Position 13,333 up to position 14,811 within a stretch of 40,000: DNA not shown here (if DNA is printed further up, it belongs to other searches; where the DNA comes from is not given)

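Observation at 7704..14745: Pse-linked acyl-carrier module: PseH-like GNAT + ACP + SDR + adenylating ligase + LuxE + LuxC, divergent from pseF-pseG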

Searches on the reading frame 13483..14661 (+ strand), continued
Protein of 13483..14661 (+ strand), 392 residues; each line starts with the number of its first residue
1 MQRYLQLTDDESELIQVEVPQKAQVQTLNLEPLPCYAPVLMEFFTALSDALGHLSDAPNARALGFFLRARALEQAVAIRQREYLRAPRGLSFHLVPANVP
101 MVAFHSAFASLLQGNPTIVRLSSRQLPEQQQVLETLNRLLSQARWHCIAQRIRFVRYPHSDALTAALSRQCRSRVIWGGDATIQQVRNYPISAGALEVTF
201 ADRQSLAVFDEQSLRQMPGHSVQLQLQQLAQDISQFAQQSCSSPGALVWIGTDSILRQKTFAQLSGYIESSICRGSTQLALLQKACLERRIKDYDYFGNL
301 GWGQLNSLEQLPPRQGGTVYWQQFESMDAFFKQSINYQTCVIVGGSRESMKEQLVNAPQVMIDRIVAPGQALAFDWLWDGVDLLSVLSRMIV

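Call 21: find_encoding_contigs(protein=P0056, flank=10000, max_places=1)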
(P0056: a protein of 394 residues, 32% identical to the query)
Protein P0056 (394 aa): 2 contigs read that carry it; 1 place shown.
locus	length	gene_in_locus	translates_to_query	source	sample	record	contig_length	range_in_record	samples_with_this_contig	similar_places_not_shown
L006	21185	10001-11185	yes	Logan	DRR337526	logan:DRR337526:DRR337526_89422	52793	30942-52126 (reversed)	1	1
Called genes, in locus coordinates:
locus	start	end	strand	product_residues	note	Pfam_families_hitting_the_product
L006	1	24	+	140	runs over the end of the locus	PF02561:FliS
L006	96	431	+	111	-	PF05400:FliT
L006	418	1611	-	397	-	PF01041:DegT_DnrJ_EryC1, PF00155:Aminotran_1_2 (weak)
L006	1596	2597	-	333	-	PF00106:adh_short (weak), PF01073:3Beta_HSD, PF01370:Epimerase, PF02719:Polysacc_synt_2, PF04321:RmlD_sub_bind, PF05368:NmrA (weak), PF13460:NAD_binding_10, PF16363:GDP_Man_Dehyd, +1 more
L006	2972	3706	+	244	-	PF02348:CTP_transf_3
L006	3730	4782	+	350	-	PF03102:NeuB, PF08666:SAF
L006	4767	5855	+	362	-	PF04101:Glyco_tran_28_C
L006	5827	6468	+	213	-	PF13302:Acetyltransf_3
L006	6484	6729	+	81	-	-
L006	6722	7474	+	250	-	PF00106:adh_short, PF08659:KR, PF13561:adh_short_C2, PF23441:SDR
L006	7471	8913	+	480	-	PF00501:AMP-binding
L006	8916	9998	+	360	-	PF04443:LuxE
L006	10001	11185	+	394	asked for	PF05893:LuxC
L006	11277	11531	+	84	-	-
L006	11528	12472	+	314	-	PF00535:Glycos_transf_2, PF10111:Glyco_tranf_2_2, PF13641:Glyco_tranf_2_3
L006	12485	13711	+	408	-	PF01266:DAO (weak), PF12831:FAD_oxidored (faint), PF13450:NAD_binding_8, PF01593:Amino_oxidase (weak), PF03275:GLF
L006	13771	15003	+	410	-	PF01370:Epimerase, PF16363:GDP_Man_Dehyd, PF02719:Polysacc_synt_2 (faint)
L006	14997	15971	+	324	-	PF01073:3Beta_HSD, PF01370:Epimerase, PF02719:Polysacc_synt_2, PF03435:Sacchrp_dh_NADP, PF04321:RmlD_sub_bind, PF07993:NAD_binding_4 (faint), PF13460:NAD_binding_10 (weak), PF16363:GDP_Man_Dehyd, +1 more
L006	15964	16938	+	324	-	PF00535:Glycos_transf_2, PF10111:Glyco_tranf_2_2, PF13641:Glyco_tranf_2_3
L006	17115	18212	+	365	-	-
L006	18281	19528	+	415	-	PF20706:GT4-conflict, PF13692:Glyco_trans_1_4, PF00534:Glycos_transf_1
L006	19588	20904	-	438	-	PF00535:Glycos_transf_2, PF13641:Glyco_tranf_2_3 (faint), PF22674:C2185-like_N (weak)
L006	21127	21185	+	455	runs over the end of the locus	PF13522:GATase_6, PF13537:GATase_7, PF00733:Asn_synthase (faint)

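Call 29: search_solved_structures(query=window:13483-14661:+, max_evalue=1, show_alignments=2)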
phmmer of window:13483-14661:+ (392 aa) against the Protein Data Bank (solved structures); distinct sequences matched with E-value up to 1: 1.
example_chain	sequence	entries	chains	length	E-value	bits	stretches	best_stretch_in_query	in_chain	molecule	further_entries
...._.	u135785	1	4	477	5.5e-05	25.8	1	85-253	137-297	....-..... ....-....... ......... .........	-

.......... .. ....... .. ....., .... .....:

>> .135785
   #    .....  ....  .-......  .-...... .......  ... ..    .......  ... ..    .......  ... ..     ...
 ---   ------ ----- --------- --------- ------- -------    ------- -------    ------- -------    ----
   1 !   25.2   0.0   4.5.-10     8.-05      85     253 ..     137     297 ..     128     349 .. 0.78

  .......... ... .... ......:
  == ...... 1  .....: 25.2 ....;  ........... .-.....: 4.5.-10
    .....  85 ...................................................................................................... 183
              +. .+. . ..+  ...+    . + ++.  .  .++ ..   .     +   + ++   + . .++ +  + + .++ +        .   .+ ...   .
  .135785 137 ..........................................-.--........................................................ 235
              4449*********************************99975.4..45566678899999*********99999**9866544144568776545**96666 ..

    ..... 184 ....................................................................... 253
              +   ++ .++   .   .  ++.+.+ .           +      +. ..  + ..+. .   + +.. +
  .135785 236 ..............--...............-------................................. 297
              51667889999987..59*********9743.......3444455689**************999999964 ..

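Call 32: find_related_loci(query=A1, collection=genome_contigs, flank=10000)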
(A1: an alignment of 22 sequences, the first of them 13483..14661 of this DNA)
Query A1 (392 aa) in genome_contigs; peptide patterns used: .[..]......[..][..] (x = any residue, [..] = any of these).
600 stretches matched a pattern (row limit reached: there are more); 593 encode a relative of the query (tblastn E <= 1e-3); the best 80 are kept; 80 distinct loci.
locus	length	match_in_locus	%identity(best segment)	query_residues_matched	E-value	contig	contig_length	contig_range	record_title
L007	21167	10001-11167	59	1-389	3e-153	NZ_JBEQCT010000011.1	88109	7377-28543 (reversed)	Celerinatantimonas yamalensis strain C7 NODE_11_length_88109_cov_52.468302_cov_52.468302, whole genome shotgun sequence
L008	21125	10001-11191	39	1-391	5e-76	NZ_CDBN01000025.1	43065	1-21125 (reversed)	Aeromonas sanarellii strain LMG 24682, whole genome shotgun sequence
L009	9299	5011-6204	40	1-389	1e-73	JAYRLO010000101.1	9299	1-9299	MAG: Aeromonadaceae bacterium isolate XM2_XAASGE2bin.10 NODE_3866_length_9299_cov_1.418666, whole genome shotgun sequenc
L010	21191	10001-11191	39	1-391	4e-72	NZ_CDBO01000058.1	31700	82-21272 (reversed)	Aeromonas fluvialis strain LMG 24681, whole genome shotgun sequence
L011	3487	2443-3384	43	1-300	3e-65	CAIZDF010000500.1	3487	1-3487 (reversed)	MAG: uncultured Tolumonas sp. isolate YR_bin-2055 genome assembly, contig: bin-2055:500/729, whole genome shotgun sequen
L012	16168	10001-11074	42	32-391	4e-74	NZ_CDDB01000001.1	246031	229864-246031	Aeromonas schubertii strain CECT 4240, whole genome shotgun sequence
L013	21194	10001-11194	41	1-392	4e-80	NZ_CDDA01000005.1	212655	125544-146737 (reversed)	Aeromonas bestiarum strain CECT 4227, whole genome shotgun sequence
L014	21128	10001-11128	31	32-391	2e-50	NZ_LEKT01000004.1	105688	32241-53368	Megasphaera cerevisiae DSM 20462 scaffold_3, whole genome shotgun sequence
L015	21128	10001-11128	32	26-391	3e-48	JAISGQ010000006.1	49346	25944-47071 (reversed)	MAG: Oscillospiraceae bacterium isolate Hm464_bin109 k119_1965827, whole genome shotgun sequence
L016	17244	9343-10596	32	28-392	2e-48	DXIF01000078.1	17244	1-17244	MAG TPA_asm: Candidatus Anaerobiospirillum stercoravium isolate USASDcec2-551 USASDcec2__C13435_L17244_SAMN08385409, who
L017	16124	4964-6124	31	20-391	7e-48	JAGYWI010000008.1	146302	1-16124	MAG: Candidatus Magnetomicrobium cryptolimnococcus isolate XYC XYC_MTB_NODE_8_length_146302_cov_100.663, whole genome sh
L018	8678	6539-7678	28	26-391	6e-48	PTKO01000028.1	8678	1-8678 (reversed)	MAG: Alphaproteobacteria bacterium MarineAlpha6_Bin4 CFH26_28, whole genome shotgun sequence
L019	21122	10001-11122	29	28-389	7e-48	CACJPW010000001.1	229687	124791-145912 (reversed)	uncultured Pelagibacteraceae bacterium isolate AG-915-L04 genome assembly, contig: AG-915-L04_NODE_1, whole genome shotg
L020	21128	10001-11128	29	30-391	3e-47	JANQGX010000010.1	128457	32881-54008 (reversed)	MAG: SAR324 cluster bacterium isolate PL23b_bin.69 k99_2487979, whole genome shotgun sequence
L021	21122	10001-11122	30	32-392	3e-47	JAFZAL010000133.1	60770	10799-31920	MAG: Thermoguttaceae bacterium isolate RGIG7588 Water_buffalos_Omasum-3__c495258, whole genome shotgun sequence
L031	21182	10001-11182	31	10-392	4e-45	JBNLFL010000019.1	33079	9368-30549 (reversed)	MAG: Sulfurimonadaceae bacterium isolate C1.bin.43.orig k141_95063, whole genome shotgun sequence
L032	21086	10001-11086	31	36-392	4e-45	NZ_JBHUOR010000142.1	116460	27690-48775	Kurthia populi strain KCTC 33522 soapdenovo_K_105_142, whole genome shotgun sequence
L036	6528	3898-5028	31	19-391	2e-44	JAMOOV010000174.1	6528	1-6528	MAG: Campylobacterales bacterium isolate 4559-240_maxbin2_scaf2bin.138 4559-240_scaffold_6891_c1, whole genome shotgun s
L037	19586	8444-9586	29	25-392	1e-44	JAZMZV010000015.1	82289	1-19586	MAG: Thermoguttaceae bacterium isolate T1900044749_TS20190415.MAGScoT_cleanbin_000030 SGB_2165_k141_3205913, whole genom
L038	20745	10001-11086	30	36-392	4e-44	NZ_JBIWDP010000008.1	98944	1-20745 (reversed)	Lysinibacillus sp. NPDC097195 NPDC097195_222_C2.ctg-0008, whole genome shotgun sequence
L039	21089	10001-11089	28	40-391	4e-44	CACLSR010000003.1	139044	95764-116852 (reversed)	uncultured Pelagibacteraceae bacterium isolate AG-917-K06 genome assembly, contig: AG-917-K06_NODE_3, whole genome shotg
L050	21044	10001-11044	30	58-391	5e-43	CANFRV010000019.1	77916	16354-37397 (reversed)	MAG: Flavobacteriales bacterium isolate Jr-16oct17-234 genome assembly, contig: Jr-16oct17-C636, whole genome shotgun se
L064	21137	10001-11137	27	28-391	1e-42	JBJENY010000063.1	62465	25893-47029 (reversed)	MAG: Lachnospiraceae bacterium isolate LOHA42_bin.042 NODE_266_length_62465_cov_12.751739, whole genome shotgun sequence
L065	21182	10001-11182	28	5-391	3e-42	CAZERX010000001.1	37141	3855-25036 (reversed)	MAG TPA_asm: uncultured Eubacterium sp. isolate SRP225648_co1_87 genome assembly, contig: NODE_2155_length_37141_cov_6.0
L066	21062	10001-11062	30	58-391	4e-42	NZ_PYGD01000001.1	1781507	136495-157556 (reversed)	Taibaiella chishuiensis strain CGMCC 1.12700 Ga0171613_101, whole genome shotgun sequence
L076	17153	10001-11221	25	7-391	7e-42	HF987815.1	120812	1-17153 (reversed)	Clostridium sp. CAG:590 genomic scaffold, scf156, whole genome shotgun sequence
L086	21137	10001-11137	30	33-391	1e-41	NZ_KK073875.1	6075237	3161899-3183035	Saccharibacillus sacchari DSM 19268 SacsacDRAFT_Scaffold1.1, whole genome shotgun sequence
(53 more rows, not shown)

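Call 41: search_protein_families(library=ncbifam, proteins=[L064:5155-5619:+, L064:5677-6225:-, L076:2027-2506:+, L076:2519-3067:+, L031:3003-3539:+, L036:5024-5578:+, L032:11092-11631:+, L086:5848-6426:+, L002:6083-6622:+, L066:11910-12461:+], max_evalue=0.00001)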
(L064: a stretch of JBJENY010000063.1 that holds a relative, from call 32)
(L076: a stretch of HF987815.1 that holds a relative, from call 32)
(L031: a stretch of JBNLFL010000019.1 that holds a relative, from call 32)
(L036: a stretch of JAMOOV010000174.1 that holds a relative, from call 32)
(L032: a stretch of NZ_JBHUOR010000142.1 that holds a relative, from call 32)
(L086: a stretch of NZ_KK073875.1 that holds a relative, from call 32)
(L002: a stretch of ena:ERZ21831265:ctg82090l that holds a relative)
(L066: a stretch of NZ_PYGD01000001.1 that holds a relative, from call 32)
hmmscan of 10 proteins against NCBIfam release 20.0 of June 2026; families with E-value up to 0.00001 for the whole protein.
L064:5155-5619:+ (154 aa): 1 family
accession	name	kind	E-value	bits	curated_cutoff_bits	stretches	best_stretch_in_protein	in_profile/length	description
TIGR03585.1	PseH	equivalog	2.9e-16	60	93.1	1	6-142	3-137/156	UDP-4-amino-4,6-dideoxy-N-acetyl-beta-L-altrosamine N-acetyltransferase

L064:5677-6225:- (182 aa): 3 families
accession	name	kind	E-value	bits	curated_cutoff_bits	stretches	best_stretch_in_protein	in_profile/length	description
TIGR03585.1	PseH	equivalog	3.4e-33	114.9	93.1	1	4-156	3-153/156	UDP-4-amino-4,6-dideoxy-N-acetyl-beta-L-altrosamine N-acetyltransferase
NF011709.0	PRK15130.1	equivalog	5.6e-11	42.6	218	1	4-165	9-169/186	spermidine N1-acetyltransferase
NF007527.0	PRK10140.1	equivalog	3.2e-07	30.3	236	1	11-157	13-157/162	N-acetyltransferase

L076:2027-2506:+ (159 aa): 1 family
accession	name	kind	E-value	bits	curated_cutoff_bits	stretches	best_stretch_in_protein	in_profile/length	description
TIGR03585.1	PseH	equivalog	4e-14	53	93.1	1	7-142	4-137/156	UDP-4-amino-4,6-dideoxy-N-acetyl-beta-L-altrosamine N-acetyltransferase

L076:2519-3067:+ (182 aa): 2 families
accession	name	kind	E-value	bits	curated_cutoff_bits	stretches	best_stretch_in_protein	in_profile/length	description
TIGR03585.1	PseH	equivalog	3.3e-26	92.2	93.1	1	9-160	4-154/156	UDP-4-amino-4,6-dideoxy-N-acetyl-beta-L-altrosamine N-acetyltransferase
NF011709.0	PRK15130.1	equivalog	2.1e-09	37.5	218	1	3-162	4-163/186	spermidine N1-acetyltransferase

L031:3003-3539:+ (178 aa): 3 families
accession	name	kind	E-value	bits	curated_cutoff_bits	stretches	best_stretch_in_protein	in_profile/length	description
TIGR03585.1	PseH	equivalog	2.1e-38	131.8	93.1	1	17-171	3-155/156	UDP-4-amino-4,6-dideoxy-N-acetyl-beta-L-altrosamine N-acetyltransferase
NF011709.0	PRK15130.1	equivalog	5.4e-10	39.4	218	1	62-159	55-151/186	spermidine N1-acetyltransferase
NF007527.0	PRK10140.1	equivalog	2.4e-08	34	236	1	87-174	75-161/162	N-acetyltransferase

L036:5024-5578:+ (184 aa): 1 family
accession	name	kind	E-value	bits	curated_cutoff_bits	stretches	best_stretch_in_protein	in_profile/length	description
TIGR03585.1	PseH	equivalog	6.2e-07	29.6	93.1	1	12-127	6-127/156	UDP-4-amino-4,6-dideoxy-N-acetyl-beta-L-altrosamine N-acetyltransferase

L032:11092-11631:+ (179 aa): 1 family
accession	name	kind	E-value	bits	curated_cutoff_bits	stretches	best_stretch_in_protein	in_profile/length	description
TIGR03585.1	PseH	equivalog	2e-29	102.7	93.1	1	3-155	3-155/156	UDP-4-amino-4,6-dideoxy-N-acetyl-beta-L-altrosamine N-acetyltransferase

L086:5848-6426:+ (192 aa): 3 families
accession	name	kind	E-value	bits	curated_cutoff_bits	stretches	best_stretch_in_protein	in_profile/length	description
TIGR03585.1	PseH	equivalog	1.8e-36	125.6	93.1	1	19-173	3-155/156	UDP-4-amino-4,6-dideoxy-N-acetyl-beta-L-altrosamine N-acetyltransferase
NF040503.1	resist_ArsN1a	equivalog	2.1e-07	30.8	170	1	47-173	30-155/159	arsinothricin resistance N-acetyltransferase ArsN1 family A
NF011709.0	PRK15130.1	equivalog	1.3e-06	28.4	218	1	117-182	106-171/186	spermidine N1-acetyltransferase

L002:6083-6622:+ (179 aa): 1 family
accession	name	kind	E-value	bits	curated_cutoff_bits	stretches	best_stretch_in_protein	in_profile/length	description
TIGR03585.1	PseH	equivalog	4.7e-24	85.2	93.1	1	13-150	2-137/156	UDP-4-amino-4,6-dideoxy-N-acetyl-beta-L-altrosamine N-acetyltransferase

L066:11910-12461:+ (183 aa): 0 families
